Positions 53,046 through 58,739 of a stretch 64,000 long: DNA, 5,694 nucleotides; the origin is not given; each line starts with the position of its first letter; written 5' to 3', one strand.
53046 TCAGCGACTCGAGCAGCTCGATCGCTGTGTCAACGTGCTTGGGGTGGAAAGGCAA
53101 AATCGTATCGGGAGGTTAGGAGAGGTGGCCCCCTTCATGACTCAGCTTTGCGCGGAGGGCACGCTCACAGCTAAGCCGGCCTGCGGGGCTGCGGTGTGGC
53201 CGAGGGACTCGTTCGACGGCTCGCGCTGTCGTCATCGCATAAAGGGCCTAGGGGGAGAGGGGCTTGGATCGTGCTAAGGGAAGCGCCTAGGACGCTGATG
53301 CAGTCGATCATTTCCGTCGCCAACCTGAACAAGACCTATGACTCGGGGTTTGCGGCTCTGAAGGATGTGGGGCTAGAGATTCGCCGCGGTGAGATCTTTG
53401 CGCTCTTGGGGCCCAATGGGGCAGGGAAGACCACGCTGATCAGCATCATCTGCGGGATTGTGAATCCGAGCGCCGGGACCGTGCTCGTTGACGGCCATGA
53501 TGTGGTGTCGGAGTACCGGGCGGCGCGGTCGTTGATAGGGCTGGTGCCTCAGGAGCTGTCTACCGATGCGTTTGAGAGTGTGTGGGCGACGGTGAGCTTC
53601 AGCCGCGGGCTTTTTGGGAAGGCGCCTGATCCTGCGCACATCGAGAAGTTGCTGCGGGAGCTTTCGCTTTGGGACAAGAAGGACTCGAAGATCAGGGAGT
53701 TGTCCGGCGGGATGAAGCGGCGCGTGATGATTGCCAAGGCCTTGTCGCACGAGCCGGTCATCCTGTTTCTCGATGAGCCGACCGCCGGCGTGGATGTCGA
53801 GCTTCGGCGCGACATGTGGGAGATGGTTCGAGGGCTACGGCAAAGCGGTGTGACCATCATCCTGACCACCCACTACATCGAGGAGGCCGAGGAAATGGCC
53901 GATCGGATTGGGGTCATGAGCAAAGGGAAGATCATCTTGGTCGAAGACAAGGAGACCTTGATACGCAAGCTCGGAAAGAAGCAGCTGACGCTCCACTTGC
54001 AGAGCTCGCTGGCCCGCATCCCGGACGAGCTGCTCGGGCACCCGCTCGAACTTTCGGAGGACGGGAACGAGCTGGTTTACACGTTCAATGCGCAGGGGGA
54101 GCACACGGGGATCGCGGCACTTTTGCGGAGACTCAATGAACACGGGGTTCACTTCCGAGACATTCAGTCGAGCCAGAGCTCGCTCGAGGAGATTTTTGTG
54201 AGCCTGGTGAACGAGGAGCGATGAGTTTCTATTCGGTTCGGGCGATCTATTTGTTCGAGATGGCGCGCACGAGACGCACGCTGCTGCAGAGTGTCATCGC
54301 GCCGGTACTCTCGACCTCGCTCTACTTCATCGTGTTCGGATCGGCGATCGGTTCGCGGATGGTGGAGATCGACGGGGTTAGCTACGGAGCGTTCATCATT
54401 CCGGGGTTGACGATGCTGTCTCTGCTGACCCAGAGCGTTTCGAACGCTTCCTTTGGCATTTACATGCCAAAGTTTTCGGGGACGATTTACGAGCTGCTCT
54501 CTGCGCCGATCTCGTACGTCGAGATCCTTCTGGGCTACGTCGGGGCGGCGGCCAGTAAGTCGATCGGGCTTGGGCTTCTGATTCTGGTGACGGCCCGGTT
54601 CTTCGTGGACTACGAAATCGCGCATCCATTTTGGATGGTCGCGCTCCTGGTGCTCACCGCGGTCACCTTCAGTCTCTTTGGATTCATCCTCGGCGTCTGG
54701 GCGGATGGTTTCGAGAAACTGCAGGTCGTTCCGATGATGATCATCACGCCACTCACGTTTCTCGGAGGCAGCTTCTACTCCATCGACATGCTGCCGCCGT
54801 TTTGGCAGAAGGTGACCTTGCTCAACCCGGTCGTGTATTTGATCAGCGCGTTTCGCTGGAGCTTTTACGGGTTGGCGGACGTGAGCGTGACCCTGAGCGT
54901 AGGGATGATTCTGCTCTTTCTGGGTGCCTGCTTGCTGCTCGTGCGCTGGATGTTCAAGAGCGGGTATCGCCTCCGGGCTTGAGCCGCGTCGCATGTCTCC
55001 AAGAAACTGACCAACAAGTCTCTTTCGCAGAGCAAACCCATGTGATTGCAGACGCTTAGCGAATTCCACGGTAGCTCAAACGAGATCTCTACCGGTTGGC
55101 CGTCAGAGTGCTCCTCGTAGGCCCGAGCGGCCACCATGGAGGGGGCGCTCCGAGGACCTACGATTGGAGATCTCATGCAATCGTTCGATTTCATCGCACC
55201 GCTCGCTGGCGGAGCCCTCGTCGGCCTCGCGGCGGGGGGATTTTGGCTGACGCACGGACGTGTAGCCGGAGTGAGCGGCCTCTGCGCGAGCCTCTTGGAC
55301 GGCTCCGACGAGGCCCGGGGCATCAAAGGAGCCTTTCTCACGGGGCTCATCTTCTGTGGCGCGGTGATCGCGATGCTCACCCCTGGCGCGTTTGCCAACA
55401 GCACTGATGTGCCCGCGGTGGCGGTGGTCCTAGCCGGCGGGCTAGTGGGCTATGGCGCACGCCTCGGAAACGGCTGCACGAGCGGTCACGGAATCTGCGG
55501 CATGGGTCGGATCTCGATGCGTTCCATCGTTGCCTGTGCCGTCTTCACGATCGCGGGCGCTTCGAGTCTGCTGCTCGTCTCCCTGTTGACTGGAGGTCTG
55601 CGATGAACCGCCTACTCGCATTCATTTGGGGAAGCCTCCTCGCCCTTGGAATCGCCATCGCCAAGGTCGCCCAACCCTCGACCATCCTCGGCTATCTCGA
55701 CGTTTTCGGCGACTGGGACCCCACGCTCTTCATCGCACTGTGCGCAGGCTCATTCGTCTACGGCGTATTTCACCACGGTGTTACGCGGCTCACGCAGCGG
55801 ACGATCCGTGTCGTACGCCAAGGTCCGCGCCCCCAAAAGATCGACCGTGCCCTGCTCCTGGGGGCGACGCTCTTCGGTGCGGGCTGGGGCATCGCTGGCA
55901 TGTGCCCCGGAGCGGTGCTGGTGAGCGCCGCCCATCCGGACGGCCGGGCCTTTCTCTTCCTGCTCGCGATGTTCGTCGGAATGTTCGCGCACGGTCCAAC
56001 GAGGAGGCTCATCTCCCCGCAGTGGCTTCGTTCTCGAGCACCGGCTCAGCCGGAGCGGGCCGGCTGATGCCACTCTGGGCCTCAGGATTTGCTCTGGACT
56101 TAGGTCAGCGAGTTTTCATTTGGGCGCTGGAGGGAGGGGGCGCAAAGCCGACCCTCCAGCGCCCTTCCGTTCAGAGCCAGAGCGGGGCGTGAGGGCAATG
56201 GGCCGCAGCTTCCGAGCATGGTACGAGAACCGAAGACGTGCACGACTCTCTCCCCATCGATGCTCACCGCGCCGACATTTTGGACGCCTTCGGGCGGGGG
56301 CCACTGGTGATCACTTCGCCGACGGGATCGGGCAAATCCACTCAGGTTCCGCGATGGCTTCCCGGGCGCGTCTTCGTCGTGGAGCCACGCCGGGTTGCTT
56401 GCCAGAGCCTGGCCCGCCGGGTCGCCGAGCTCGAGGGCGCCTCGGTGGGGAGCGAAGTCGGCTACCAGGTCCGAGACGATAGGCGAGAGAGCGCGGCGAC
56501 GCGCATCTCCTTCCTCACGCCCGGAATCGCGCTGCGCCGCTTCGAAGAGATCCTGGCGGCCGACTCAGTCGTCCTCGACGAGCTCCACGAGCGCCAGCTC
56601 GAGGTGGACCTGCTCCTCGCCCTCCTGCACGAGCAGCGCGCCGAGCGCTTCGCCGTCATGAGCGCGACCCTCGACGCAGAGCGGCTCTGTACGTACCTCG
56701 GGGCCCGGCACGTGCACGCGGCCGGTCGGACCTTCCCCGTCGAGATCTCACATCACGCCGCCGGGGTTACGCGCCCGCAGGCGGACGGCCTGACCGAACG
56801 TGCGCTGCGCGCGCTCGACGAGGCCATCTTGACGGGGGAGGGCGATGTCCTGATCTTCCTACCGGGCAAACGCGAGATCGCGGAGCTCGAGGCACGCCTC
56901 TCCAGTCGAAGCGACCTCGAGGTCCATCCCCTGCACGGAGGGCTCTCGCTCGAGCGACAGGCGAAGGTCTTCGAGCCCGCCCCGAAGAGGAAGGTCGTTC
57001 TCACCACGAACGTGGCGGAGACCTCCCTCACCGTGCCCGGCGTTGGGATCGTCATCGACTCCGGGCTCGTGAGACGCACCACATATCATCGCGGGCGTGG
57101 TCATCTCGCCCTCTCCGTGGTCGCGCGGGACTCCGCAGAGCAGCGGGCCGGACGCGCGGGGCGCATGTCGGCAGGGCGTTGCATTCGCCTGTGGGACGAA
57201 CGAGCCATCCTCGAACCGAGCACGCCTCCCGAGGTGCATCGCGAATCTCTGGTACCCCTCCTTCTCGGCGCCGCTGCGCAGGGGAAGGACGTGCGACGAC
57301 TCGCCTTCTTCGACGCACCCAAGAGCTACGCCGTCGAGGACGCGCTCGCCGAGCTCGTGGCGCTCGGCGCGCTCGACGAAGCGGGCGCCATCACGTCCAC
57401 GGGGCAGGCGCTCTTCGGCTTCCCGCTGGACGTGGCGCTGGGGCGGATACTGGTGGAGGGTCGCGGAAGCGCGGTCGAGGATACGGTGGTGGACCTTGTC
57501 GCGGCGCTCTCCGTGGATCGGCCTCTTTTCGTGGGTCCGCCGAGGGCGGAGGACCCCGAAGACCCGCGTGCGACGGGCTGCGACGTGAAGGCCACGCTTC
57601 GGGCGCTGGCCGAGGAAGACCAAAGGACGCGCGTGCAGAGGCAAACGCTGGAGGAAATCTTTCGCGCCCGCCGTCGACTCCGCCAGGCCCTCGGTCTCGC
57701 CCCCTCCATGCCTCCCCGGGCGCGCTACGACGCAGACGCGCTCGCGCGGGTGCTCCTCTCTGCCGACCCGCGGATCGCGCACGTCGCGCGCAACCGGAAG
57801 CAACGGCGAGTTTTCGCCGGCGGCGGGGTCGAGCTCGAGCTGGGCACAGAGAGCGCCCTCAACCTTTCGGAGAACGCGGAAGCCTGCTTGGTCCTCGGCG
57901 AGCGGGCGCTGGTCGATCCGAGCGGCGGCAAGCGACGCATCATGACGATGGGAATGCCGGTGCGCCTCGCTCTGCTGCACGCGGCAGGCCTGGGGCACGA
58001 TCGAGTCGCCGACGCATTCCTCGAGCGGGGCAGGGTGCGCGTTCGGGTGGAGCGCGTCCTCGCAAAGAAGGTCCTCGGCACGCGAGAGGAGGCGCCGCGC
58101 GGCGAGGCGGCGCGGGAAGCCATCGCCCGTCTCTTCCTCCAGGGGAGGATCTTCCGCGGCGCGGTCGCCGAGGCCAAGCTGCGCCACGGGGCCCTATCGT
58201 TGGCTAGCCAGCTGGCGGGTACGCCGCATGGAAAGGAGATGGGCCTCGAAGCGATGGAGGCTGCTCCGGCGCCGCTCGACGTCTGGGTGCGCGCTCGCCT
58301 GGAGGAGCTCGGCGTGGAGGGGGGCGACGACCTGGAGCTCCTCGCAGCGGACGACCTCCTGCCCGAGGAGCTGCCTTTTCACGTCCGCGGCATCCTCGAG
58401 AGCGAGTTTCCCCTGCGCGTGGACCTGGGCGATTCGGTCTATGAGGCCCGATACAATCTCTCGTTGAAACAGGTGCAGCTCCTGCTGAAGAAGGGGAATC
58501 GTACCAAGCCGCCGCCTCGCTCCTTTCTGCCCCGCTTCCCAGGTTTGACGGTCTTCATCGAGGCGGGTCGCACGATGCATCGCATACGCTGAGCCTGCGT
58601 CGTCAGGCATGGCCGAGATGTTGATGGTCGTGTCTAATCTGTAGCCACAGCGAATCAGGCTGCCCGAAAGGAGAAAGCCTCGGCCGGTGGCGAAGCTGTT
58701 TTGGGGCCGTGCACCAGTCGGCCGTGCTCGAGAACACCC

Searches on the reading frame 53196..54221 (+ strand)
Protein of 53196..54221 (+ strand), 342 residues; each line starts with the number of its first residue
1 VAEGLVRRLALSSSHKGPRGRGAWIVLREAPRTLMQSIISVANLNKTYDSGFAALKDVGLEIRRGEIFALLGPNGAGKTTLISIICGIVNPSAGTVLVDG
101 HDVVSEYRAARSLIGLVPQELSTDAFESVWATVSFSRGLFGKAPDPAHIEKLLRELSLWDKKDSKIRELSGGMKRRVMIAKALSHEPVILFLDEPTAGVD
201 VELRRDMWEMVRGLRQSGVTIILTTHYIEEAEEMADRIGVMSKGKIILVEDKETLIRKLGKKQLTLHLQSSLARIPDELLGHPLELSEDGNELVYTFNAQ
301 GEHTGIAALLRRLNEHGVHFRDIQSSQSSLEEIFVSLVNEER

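Call 54: search_protein_families(library=pfam, proteins=[window:53196-54221:+], max_evalue=0.0001)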
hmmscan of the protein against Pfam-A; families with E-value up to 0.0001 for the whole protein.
window:53196-54221:+ (342 aa): 3 families
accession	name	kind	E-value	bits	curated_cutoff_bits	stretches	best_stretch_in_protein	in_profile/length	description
PF00005.33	ABC_tran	-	1.7e-34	119.8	25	1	55-197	1-137/137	ABC transporter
PF13304.12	AAA_21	-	2.6e-09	38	27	0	166-226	235-298/304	AAA domain, putative AbiEii toxin, Type IV TA system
PF00004.35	AAA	-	1.5e-05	25.9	21.2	0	70-234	3-117/131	ATPase family associated with various cellular activities (AAA)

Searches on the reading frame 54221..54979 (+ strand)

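Call 54: search_protein_families(library=pfam, proteins=[window:54221-54979:+], max_evalue=0.0001)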
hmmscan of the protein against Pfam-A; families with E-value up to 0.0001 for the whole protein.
window:54221-54979:+ (253 aa): 2 families
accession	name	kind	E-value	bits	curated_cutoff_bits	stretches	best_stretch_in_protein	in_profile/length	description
PF01061.29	ABC2_membrane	-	1e-30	107.3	26.9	1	6-216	3-211/211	ABC-2 type transporter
PF12698.13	ABC2_membrane_3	-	4.4e-07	29.8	31.6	1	54-241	159-345/347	ABC-2 family transporter protein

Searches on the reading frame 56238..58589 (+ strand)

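Call 54: search_protein_families(library=pfam, proteins=[window:56238-58589:+], max_evalue=0.0001)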
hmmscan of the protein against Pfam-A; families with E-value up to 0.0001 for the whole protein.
window:56238-58589:+ (784 aa): 2 families
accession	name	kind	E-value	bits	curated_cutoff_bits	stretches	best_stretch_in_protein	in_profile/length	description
PF00271.37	Helicase_C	-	2.1e-13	50.9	23.5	1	192-310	5-109/110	Helicase conserved C-terminal domain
PF00270.35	DEAD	-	2.6e-06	27.7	26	1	22-146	16-161/167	DEAD/DEAH box helicase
